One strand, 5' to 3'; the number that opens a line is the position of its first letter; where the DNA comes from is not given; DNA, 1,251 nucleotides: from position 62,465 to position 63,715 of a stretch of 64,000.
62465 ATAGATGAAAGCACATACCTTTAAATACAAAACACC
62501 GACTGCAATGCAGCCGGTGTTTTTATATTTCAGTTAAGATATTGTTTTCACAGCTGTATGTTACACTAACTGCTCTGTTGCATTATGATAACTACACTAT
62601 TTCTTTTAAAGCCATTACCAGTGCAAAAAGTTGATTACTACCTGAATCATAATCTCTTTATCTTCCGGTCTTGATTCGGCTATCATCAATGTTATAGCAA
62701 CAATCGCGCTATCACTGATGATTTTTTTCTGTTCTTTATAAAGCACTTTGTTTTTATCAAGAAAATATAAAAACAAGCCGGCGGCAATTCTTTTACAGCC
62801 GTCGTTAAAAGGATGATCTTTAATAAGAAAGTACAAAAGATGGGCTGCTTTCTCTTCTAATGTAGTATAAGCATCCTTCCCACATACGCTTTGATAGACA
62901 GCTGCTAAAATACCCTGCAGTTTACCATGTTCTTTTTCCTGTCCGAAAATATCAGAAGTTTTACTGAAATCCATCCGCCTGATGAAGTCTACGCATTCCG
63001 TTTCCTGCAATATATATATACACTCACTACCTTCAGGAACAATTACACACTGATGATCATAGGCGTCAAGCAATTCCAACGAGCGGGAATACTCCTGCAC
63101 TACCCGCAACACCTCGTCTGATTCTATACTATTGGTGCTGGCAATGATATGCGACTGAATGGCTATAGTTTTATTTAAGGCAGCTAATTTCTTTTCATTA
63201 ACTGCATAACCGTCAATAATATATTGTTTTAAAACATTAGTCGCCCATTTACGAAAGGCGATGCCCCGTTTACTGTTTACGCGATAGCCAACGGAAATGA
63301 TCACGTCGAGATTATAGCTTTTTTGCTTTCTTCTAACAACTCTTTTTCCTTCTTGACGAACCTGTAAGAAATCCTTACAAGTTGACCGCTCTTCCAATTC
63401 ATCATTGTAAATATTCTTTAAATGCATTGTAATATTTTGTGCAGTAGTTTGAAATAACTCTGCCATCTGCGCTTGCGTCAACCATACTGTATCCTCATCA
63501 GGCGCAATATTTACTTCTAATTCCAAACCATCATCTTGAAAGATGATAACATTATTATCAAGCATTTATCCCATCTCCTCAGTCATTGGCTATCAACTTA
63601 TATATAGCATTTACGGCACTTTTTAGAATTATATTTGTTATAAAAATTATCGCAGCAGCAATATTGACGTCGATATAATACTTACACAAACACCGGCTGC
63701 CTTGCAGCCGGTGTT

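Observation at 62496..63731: RhuM/Fic gene bracketed by 27-bp hairpin direct repeats, next to a 5'-truncated autotransporter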

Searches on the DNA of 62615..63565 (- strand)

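Call 26: search_rna_families(sources=[L091, L085], threshold=gathering)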
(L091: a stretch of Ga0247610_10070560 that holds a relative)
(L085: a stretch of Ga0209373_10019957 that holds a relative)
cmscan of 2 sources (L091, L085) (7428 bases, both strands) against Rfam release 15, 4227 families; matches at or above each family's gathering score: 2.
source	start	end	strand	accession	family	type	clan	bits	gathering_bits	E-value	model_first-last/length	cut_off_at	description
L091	2681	2751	-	RF00005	tRNA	Gene; tRNA;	CL00001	76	29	7.9e-16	1-71/71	no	tRNA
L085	16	88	+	RF00005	tRNA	Gene; tRNA;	CL00001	69.5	29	4.9e-14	1-71/71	no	tRNA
